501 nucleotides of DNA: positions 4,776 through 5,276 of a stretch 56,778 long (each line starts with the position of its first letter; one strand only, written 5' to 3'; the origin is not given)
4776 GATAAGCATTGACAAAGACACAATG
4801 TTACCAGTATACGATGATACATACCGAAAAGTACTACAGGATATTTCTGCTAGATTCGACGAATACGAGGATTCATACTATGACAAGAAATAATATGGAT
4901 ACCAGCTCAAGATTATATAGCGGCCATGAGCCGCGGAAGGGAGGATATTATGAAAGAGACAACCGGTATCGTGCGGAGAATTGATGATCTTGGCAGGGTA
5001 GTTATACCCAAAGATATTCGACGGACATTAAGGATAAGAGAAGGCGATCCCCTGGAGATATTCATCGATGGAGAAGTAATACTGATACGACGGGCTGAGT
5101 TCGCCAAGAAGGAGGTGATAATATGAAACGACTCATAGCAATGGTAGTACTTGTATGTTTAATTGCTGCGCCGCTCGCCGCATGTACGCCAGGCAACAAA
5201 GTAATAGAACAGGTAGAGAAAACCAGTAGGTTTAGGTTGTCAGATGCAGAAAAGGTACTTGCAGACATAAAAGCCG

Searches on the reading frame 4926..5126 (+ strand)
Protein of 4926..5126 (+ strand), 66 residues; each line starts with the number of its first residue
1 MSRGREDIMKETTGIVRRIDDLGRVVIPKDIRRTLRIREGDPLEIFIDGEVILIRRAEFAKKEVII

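Call 61: search_protein_families(library=pfam, proteins=[window:4926-5126:+], max_evalue=0.01)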
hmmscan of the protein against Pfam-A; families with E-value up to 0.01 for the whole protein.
window:4926-5126:+ (66 aa): 1 family
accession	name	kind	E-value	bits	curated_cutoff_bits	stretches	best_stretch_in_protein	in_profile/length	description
PF04014.23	MazE_antitoxin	-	8.1e-12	45.4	24.7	1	16-55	1-41/48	Antidote-toxin recognition MazE, bacterial antitoxin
